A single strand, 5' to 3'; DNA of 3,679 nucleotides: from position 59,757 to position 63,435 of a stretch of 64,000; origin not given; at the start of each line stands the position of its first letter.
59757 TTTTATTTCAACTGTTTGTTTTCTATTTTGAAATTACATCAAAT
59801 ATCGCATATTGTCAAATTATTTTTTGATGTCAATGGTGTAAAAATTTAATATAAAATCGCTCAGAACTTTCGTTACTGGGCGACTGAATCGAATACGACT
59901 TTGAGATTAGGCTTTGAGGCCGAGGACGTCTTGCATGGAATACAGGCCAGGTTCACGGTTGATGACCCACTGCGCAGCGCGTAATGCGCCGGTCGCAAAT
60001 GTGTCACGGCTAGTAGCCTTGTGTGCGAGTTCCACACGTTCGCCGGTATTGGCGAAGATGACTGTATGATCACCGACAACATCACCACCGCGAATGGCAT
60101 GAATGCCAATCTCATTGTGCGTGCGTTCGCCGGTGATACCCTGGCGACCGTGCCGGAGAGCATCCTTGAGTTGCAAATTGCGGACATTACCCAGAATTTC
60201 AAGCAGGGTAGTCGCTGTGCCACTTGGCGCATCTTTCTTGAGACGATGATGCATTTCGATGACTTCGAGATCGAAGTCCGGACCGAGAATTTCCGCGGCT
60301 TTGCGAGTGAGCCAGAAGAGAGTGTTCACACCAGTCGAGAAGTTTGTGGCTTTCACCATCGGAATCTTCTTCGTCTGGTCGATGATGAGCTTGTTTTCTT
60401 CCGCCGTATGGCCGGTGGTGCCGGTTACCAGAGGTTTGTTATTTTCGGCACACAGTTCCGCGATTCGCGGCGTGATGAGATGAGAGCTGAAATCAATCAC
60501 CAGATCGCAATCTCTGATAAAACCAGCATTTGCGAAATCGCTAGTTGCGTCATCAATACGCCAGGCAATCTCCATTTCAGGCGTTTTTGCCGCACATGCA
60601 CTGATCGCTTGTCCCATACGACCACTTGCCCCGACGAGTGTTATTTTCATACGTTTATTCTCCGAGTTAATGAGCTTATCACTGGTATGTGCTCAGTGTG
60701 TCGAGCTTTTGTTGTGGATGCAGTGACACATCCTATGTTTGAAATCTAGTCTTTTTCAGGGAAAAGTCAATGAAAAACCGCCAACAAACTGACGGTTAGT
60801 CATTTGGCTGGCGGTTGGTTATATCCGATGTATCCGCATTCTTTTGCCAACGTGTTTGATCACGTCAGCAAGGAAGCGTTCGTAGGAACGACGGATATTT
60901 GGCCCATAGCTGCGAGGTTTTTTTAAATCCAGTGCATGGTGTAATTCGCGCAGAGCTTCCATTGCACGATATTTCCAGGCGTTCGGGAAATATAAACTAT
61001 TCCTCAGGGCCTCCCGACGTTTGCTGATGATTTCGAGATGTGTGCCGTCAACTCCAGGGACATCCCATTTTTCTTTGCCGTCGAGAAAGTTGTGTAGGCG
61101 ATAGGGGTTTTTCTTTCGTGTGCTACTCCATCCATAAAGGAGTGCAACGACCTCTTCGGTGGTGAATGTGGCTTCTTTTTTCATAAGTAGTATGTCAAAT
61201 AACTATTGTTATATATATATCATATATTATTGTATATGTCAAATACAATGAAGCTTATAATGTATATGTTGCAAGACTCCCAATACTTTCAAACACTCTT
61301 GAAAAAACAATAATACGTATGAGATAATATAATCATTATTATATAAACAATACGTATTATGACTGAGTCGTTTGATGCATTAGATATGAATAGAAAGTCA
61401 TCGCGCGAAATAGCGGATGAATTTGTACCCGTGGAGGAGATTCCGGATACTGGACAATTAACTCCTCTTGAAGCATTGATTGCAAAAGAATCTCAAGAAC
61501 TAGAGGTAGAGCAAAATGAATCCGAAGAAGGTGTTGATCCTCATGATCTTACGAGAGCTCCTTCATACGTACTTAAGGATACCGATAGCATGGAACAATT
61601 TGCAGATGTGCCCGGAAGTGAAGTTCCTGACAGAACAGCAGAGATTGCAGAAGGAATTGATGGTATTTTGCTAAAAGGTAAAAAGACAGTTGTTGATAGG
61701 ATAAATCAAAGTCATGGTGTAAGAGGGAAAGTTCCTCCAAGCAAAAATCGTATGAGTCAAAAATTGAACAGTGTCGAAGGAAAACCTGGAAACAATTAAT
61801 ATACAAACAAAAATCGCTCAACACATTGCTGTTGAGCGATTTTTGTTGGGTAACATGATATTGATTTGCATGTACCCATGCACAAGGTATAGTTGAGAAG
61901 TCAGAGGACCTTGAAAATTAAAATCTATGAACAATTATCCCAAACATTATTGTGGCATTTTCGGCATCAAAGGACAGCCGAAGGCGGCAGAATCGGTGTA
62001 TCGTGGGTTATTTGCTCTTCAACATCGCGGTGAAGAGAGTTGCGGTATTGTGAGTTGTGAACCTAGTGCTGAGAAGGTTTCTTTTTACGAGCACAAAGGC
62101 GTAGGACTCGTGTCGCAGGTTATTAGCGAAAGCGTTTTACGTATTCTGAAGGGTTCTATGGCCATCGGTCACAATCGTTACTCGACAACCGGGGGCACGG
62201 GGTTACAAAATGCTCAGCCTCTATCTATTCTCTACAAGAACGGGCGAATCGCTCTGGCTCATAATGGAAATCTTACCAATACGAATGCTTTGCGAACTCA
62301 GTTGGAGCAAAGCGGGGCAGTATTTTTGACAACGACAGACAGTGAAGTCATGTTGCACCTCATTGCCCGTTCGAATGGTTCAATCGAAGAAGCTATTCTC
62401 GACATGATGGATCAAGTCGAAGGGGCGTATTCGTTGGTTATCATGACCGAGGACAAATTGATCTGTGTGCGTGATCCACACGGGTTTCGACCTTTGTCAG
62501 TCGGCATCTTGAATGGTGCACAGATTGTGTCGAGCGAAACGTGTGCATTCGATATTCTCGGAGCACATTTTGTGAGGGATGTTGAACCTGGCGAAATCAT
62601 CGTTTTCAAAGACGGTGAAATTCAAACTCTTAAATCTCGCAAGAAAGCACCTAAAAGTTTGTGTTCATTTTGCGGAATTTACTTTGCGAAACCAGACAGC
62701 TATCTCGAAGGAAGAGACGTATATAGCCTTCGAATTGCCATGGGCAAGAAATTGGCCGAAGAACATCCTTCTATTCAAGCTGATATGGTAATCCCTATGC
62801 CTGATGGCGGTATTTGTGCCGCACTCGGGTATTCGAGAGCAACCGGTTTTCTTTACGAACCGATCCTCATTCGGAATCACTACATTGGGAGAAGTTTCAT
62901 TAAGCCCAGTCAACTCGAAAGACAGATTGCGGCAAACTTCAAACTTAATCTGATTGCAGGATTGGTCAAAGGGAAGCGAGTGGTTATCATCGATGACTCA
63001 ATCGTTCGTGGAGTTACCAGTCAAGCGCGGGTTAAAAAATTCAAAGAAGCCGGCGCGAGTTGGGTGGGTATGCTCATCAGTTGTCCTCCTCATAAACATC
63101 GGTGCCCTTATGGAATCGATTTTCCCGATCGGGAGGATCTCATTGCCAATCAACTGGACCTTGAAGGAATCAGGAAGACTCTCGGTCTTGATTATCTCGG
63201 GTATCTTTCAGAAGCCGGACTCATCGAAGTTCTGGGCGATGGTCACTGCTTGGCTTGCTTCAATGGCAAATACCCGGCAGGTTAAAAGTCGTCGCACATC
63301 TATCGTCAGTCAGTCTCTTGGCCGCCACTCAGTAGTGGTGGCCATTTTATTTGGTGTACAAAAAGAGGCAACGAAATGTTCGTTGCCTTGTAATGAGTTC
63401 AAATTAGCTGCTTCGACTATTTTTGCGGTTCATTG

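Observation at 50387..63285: GC-rich (~52-55%) de novo purine biosynthesis island in an AT-rich reduced genome, with a large PurL and a PurC-PurE (PAICS-like) fusion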

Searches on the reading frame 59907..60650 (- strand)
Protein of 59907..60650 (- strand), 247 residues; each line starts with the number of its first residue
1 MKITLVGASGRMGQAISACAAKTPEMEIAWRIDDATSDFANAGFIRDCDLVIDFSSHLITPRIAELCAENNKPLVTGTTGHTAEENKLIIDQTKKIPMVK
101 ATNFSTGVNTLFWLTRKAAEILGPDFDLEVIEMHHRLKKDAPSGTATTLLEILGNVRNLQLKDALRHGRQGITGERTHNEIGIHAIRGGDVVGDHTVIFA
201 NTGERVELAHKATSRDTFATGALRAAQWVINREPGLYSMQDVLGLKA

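Call 3: search_protein_families(library=pfam, proteins=[window:59907-60650:-])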
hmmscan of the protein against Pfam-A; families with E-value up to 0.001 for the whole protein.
window:59907-60650:- (247 aa): 2 families
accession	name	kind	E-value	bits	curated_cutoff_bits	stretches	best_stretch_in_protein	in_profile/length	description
PF05173.19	DapB_C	-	1.9e-45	154.3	27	1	107-243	1-121/121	Dihydrodipicolinate reductase, C-terminus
PF01113.26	DapB_N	-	4e-22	79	25.6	1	1-104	1-124/124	Dihydrodipicolinate reductase, N-terminus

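Call 6: search_protein_families(library=ncbifam, proteins=[window:59907-60650:-], max_evalue=0.01)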
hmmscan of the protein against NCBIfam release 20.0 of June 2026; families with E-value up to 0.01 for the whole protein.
window:59907-60650:- (247 aa): 2 families
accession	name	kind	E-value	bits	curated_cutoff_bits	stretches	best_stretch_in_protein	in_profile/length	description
TIGR00036.1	dapB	equivalog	4.5e-72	242.8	122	1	45-244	70-270/270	4-hydroxy-tetrahydrodipicolinate reductase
TIGR02130.1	dapB_plant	equivalog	5.5e-05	22.3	294.55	1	51-243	73-269/275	dihydrodipicolinate reductase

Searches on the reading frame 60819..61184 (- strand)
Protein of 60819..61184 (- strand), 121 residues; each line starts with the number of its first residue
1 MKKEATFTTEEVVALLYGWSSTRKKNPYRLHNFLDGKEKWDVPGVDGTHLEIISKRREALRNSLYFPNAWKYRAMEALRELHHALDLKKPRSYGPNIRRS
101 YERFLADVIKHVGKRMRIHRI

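Call 5: search_protein_families(library=pfam, proteins=[window:60819-61184:-])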
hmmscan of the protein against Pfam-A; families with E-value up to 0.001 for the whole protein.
window:60819-61184:- (121 aa): 0 families

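Call 6: search_protein_families(library=ncbifam, proteins=[window:60819-61184:-], max_evalue=0.01)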
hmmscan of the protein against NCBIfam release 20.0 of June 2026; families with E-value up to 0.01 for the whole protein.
window:60819-61184:- (121 aa): 0 families

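Call 22: search_protein_families(library=pfam, proteins=[window:60819-61184:-], max_evalue=10)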
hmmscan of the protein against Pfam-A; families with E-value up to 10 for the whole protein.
window:60819-61184:- (121 aa): 0 families

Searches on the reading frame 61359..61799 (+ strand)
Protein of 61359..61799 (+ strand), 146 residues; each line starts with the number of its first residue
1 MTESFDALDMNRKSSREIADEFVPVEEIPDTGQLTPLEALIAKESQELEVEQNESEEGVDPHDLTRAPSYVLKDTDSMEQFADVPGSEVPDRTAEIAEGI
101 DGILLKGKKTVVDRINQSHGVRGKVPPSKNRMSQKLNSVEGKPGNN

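Call 3: search_protein_families(library=pfam, proteins=[window:61359-61799:+])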
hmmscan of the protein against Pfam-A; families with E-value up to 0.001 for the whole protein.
window:61359-61799:+ (146 aa): 0 families

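Call 6: search_protein_families(library=ncbifam, proteins=[window:61359-61799:+], max_evalue=0.01)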
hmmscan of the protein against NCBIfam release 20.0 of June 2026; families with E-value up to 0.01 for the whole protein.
window:61359-61799:+ (146 aa): 0 families

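Call 22: search_protein_families(library=pfam, proteins=[window:61359-61799:+], max_evalue=10)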
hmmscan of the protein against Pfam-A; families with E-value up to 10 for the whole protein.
window:61359-61799:+ (146 aa): 0 families

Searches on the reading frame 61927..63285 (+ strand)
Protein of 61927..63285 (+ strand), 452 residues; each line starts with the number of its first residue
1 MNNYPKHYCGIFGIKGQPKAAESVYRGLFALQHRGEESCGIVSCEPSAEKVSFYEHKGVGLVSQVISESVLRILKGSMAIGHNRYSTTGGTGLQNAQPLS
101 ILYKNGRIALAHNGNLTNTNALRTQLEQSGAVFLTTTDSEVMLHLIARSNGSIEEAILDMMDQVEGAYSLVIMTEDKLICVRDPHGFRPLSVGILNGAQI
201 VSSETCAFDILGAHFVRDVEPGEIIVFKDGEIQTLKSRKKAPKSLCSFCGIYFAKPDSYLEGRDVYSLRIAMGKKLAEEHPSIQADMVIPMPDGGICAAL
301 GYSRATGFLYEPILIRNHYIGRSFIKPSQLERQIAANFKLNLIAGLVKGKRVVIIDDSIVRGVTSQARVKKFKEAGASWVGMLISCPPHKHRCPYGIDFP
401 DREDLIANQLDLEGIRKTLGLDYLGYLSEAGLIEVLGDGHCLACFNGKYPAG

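Call 3: search_protein_families(library=pfam, proteins=[window:61927-63285:+])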
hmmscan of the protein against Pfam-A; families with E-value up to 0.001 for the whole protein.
window:61927-63285:+ (452 aa): 3 families
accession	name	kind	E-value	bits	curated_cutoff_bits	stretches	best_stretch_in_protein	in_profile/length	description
PF13522.11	GATase_6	-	4e-21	75.8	27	1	75-204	9-130/130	Glutamine amidotransferase domain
PF13537.11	GATase_7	-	2.4e-20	73.2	25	1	94-208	11-121/123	Glutamine amidotransferase domain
PF13230.11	GATase_4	-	1.7e-08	34.2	23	1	73-144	68-135/272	Glutamine amidotransferases class-II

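Call 6: search_protein_families(library=ncbifam, proteins=[window:61927-63285:+], max_evalue=0.01)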
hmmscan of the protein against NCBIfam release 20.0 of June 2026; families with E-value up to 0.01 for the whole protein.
window:61927-63285:+ (452 aa): 12 families
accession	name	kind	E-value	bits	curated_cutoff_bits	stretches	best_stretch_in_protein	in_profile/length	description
TIGR01134.1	purF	equivalog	2.2e-130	435.9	350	1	9-450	1-432/432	amidophosphoribosyltransferase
NF001484.0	PRK00331.1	subfamily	3.4e-36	124.8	381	1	9-239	2-228/601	isomerizing glutamine--fructose-6-phosphate transaminase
TIGR01135.1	glmS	equivalog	2.2e-31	109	418.05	1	9-233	1-221/607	glutamine--fructose-6-phosphate transaminase (isomerizing)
TIGR01536.1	asn_synth_AEB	equivalog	1.8e-20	73.4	267.1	1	9-208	1-166/517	asparagine synthase (glutamine-hydrolyzing)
NF006949.0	PRK09431.1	equivalog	5.2e-15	55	499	1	77-240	43-196/554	asparagine synthase B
TIGR03108.1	eps_aminotran_1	hypoth_equivalog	1.2e-08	34.1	816.9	1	76-208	42-166/628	XrtA/PEP-CTERM system amidotransferase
TIGR03104.1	trio_amidotrans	equivalog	3.4e-07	28.9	570.1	1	75-192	40-149/589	N-acetylglutaminylglutamine amidotransferase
NF004689.0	PRK06031.1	equivalog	0.00087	18.6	175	1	343-383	148-188/233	phosphoribosyltransferase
TIGR01251.1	ribP_PPkin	subfamily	0.0022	17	113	1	332-385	192-246/309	ribose-phosphate diphosphokinase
NF002620.0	PRK02277.1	subfamily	0.0035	17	115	1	345-381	137-173/201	orotate phosphoribosyltransferase-like protein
NF006328.0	PRK08558.1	equivalog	0.0049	16.5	184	1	346-384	173-211/238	adenine phosphoribosyltransferase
NF040646.1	HPT_Archaea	equivalog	0.0066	16.1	200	0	343-379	108-144/184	hypoxanthine/guanine phosphoribosyltransferase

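Call 65: find_encoding_contigs(protein=window:61927-63285:+, flank=10000, max_places=2)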
Protein window:61927-63285:+ (452 aa): 17 contigs read that carry it; 2 places shown.
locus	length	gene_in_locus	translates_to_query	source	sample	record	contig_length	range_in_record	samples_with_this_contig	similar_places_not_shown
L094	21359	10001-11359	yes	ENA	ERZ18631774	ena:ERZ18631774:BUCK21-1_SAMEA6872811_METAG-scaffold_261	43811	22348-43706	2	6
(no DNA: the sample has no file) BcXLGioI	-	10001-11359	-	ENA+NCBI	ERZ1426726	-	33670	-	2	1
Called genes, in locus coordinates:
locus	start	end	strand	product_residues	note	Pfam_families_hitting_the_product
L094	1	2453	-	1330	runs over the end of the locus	PF18076:FGAR-AT_N, PF18072:FGAR-AT_linker, PF02769:AIRS_C, PF22689:FGAR-AT_PurM_N-like, PF02769:AIRS_C, PF13507:GATase_5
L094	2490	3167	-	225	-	PF00551:Formyl_trans_N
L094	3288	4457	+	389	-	PF00586:AIRS (faint), PF02769:AIRS_C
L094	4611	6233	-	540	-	PF01259:SAICAR_synt, PF00731:AIRC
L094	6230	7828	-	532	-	-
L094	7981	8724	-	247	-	PF01113:DapB_N, PF05173:DapB_C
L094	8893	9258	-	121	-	-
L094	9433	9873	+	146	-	-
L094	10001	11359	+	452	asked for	PF13230:GATase_4 (weak), PF13522:GATase_6, PF13537:GATase_7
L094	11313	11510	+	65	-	-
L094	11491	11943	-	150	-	-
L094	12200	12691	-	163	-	-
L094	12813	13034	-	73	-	-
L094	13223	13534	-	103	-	-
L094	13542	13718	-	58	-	-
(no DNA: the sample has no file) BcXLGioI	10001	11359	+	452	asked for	PF13230:GATase_4 (weak), PF13522:GATase_6, PF13537:GATase_7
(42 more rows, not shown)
